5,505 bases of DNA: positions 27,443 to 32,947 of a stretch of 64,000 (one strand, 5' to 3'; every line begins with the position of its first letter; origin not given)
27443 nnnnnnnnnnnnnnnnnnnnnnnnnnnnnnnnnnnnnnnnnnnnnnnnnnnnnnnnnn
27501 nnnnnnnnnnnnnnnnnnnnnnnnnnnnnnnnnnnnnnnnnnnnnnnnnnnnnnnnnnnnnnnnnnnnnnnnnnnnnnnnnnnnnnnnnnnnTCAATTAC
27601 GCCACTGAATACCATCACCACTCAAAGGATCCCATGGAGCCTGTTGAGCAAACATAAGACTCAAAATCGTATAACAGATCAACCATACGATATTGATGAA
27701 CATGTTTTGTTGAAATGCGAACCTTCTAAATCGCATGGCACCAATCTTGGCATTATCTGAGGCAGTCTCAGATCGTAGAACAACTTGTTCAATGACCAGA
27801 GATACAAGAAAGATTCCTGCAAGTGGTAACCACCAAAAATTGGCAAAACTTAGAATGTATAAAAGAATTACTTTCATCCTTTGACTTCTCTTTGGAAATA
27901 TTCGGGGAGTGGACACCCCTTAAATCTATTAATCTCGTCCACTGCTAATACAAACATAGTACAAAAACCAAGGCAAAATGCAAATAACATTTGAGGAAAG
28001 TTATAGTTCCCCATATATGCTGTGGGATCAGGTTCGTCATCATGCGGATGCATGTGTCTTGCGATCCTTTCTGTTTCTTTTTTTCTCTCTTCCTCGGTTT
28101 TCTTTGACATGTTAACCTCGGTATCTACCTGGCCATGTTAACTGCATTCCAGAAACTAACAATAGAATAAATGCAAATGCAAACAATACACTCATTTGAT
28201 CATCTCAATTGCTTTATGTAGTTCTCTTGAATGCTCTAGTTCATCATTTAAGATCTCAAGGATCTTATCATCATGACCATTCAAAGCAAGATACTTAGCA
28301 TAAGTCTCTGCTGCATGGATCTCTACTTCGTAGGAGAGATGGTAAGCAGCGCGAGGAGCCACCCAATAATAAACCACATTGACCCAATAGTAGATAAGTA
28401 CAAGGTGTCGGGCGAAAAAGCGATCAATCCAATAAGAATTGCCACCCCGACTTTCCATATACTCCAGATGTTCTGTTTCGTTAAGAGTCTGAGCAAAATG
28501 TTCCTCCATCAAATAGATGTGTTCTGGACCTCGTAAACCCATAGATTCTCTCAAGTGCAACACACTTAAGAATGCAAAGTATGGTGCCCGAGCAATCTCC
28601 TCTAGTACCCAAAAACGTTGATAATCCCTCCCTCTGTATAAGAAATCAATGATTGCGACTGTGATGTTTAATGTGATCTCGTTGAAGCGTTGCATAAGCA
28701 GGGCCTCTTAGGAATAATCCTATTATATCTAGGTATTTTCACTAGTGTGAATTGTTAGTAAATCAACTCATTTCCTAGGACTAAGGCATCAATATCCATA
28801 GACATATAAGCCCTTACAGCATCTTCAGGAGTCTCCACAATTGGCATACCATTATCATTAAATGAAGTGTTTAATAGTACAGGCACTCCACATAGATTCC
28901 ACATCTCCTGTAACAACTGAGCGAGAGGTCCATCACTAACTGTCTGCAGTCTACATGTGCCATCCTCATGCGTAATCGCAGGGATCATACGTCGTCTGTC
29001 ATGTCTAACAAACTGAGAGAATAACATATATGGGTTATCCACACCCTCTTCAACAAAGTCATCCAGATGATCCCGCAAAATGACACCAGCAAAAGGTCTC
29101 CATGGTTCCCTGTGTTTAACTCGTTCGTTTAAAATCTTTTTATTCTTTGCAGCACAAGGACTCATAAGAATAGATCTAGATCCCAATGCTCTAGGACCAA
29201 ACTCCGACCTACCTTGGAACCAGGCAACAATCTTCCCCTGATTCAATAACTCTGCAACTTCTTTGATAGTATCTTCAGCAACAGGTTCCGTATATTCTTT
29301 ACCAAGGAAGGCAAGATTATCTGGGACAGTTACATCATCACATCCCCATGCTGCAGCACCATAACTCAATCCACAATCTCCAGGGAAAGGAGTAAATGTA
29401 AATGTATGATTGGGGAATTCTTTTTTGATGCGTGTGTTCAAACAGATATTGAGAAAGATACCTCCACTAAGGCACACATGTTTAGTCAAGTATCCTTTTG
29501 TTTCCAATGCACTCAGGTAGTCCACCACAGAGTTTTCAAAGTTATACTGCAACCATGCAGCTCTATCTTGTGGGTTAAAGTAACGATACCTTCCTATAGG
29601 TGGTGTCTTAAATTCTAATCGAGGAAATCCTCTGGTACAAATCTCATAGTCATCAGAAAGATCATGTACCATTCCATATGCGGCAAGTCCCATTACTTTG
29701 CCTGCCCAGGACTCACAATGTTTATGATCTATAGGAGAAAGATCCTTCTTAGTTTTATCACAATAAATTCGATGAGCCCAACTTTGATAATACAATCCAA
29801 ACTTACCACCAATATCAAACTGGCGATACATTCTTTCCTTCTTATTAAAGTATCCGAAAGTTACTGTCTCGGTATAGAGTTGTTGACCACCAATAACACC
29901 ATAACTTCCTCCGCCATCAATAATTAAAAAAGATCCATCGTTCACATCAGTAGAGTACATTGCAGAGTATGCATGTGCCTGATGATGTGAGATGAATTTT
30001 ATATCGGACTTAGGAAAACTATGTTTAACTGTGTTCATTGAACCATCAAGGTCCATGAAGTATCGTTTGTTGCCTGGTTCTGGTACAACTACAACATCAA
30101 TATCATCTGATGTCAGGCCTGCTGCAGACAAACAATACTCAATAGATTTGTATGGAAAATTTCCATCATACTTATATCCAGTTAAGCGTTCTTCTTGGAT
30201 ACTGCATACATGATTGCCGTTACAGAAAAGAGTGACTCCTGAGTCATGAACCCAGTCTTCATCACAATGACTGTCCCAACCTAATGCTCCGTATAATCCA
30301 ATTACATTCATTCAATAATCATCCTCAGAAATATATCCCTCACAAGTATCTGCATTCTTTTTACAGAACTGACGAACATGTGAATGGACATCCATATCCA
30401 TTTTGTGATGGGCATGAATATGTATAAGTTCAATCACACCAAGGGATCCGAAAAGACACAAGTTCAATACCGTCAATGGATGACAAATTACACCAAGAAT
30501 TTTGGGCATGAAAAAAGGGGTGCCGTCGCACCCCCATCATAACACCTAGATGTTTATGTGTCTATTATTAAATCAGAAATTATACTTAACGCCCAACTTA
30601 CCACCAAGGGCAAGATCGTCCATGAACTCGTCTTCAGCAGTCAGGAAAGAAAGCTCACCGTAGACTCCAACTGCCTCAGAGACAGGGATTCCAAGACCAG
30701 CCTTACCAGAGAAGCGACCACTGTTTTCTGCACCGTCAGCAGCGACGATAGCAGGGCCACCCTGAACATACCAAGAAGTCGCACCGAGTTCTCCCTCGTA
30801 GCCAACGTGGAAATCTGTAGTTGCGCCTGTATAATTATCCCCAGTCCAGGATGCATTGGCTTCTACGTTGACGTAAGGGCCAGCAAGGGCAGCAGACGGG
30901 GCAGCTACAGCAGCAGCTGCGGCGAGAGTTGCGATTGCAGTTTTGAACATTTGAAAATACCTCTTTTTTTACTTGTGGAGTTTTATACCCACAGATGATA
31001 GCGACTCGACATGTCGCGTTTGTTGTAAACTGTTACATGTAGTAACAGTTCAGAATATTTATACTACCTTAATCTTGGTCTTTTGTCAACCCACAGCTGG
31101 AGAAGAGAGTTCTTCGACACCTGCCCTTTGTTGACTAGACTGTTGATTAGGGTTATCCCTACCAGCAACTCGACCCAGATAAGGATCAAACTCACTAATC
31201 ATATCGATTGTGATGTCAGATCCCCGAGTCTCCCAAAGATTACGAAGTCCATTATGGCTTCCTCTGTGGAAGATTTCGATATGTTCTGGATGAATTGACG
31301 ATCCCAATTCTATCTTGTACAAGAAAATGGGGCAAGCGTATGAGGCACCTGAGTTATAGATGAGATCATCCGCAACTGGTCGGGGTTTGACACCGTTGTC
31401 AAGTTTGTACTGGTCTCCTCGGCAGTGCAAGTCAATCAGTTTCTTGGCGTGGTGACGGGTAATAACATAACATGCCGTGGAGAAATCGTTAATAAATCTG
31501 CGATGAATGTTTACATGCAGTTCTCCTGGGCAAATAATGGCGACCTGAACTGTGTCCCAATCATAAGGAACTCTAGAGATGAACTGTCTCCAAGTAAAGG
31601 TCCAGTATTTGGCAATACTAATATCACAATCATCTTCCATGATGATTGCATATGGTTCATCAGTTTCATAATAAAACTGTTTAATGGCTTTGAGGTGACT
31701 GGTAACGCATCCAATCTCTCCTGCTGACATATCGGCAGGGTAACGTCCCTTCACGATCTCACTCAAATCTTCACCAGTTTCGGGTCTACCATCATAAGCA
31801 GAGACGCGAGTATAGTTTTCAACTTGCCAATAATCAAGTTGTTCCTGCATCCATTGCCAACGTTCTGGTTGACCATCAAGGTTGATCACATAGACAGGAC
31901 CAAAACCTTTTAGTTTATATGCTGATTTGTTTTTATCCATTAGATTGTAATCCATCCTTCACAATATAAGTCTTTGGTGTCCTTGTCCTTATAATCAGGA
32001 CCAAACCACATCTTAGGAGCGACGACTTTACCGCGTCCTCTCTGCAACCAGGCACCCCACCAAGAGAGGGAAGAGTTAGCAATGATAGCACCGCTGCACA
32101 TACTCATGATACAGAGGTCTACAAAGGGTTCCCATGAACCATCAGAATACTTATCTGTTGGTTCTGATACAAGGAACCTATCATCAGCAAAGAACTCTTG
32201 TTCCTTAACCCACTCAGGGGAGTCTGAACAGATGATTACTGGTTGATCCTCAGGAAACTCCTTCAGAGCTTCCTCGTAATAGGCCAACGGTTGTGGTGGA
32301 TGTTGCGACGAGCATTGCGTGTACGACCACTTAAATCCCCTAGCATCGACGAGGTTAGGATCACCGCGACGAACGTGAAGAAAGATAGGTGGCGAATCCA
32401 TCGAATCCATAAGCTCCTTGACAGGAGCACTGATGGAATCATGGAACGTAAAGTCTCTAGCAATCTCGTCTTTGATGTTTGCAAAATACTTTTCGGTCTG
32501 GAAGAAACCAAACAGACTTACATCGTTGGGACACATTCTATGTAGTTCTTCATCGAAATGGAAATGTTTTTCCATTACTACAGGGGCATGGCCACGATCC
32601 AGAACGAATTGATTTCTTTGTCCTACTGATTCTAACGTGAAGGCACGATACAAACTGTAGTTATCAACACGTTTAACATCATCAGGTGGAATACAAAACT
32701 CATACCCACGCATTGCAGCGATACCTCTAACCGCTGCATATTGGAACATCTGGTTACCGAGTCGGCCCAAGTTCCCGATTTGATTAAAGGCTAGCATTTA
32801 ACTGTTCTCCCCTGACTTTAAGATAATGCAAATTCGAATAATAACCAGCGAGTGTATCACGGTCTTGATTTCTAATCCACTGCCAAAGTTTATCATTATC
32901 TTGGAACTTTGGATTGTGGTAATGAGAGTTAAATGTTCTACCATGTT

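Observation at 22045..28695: Phage glycogen phosphorylase co-located with zwf, gnd and PTOX: a glycogen-to-nucleotide funnel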

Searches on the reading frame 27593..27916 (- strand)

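Call 3: search_protein_families(library=pfam, proteins=[window:27593-27916:-])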
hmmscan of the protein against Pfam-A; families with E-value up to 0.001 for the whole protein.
window:27593-27916:- (107 aa): 0 families

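Call 69: search_protein_families(library=phrogs, proteins=[window:27593-27877:-], max_evalue=0.001)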
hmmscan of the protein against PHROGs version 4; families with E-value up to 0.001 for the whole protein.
window:27593-27877:- (94 aa): 1 family
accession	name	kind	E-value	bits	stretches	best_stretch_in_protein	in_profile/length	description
phrog_10609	-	unknown function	4.5e-11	44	1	3-76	3-81/96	-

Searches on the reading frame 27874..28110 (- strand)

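Call 3: search_protein_families(library=pfam, proteins=[window:27874-28110:-])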
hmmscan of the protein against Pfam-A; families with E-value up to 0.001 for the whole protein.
window:27874-28110:- (78 aa): 0 families

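Call 69: search_protein_families(library=phrogs, proteins=[window:27874-28110:-], max_evalue=0.001)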
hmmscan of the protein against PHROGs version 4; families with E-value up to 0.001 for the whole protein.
window:27874-28110:- (78 aa): 1 family
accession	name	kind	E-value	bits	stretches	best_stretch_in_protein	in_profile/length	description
phrog_16669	-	unknown function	4.2e-49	165.9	1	1-77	1-77/78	-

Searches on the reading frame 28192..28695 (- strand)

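Call 3: search_protein_families(library=pfam, proteins=[window:28192-28695:-])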
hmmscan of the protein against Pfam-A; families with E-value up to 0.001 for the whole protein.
window:28192-28695:- (167 aa): 1 family
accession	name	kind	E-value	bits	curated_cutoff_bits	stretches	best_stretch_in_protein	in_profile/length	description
PF01786.24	AOX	-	2e-11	44.4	22.7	1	23-137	51-162/216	Alternative oxidase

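Call 71: search_protein_families(library=ncbifam, proteins=[window:28192-28695:-], max_evalue=1e-10)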
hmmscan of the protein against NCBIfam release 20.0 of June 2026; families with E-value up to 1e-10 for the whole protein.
window:28192-28695:- (167 aa): 0 families

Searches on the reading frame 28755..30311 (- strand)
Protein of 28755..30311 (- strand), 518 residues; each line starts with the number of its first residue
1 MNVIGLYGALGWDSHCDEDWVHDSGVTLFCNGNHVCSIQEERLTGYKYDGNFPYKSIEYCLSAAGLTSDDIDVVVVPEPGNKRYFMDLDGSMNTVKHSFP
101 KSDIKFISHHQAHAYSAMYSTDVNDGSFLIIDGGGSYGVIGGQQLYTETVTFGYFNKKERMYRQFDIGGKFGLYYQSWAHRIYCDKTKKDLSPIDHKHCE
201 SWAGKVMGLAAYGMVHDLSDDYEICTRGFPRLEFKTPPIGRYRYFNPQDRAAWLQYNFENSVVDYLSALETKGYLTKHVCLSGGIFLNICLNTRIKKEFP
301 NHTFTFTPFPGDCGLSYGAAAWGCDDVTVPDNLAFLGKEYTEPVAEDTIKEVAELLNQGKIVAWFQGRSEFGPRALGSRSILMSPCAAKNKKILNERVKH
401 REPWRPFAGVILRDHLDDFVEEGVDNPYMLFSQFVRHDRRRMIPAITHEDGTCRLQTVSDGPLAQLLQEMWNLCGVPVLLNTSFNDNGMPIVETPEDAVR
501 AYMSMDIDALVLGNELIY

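Call 3: search_protein_families(library=pfam, proteins=[window:28755-30311:-])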
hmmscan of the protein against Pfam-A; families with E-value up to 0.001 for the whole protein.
window:28755-30311:- (518 aa): 3 families
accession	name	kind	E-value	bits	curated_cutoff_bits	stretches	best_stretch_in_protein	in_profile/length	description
PF16861.10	Carbam_trans_C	-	1.1e-58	197.9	27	1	353-517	1-168/170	Carbamoyltransferase C-terminus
PF02543.21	Carbam_trans_N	-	1.1e-22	81.4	24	2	20-77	8-66/346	Carbamoyltransferase N-terminus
PF22521.2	HypF_C_2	-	0.00062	20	27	1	251-318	166-240/241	Carbamoyltransferase, Kae1-like Domain, second subdomain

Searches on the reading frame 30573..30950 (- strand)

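Call 53: search_protein_families(library=pfam, proteins=[window:30573-30950:-], max_evalue=0.001)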
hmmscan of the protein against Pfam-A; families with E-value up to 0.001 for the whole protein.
window:30573-30950:- (125 aa): 2 families
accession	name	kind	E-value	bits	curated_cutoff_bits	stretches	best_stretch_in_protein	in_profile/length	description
PF24653.1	Phage_OMP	-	9.1e-47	158.7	27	1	1-125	1-122/122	Cyanophage outer membrane protein like beta barrel domain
PF13505.12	OMP_b-brl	-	8.9e-05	23.2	28.7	1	7-125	3-140/175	Outer membrane protein beta-barrel domain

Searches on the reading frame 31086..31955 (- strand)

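Call 52: search_protein_families(library=pfam, proteins=[window:31086-31955:-], max_evalue=0.001)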
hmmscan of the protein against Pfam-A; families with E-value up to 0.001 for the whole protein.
window:31086-31955:- (289 aa): 1 family
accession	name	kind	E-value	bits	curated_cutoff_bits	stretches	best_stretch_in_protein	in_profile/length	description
PF01755.23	Glyco_transf_25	-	6.8e-15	55.9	24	1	20-113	3-99/199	Glycosyltransferase family 25 (LPS biosynthesis protein)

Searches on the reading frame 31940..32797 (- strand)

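Call 52: search_protein_families(library=pfam, proteins=[window:31940-32797:-], max_evalue=0.001)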
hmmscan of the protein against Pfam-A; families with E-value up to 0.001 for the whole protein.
window:31940-32797:- (285 aa): 1 family
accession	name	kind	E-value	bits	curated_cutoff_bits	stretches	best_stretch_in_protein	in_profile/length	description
PF01531.22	Glyco_transf_11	-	6.5e-19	68.7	23.9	1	6-285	34-297/298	Glycosyl transferase family 11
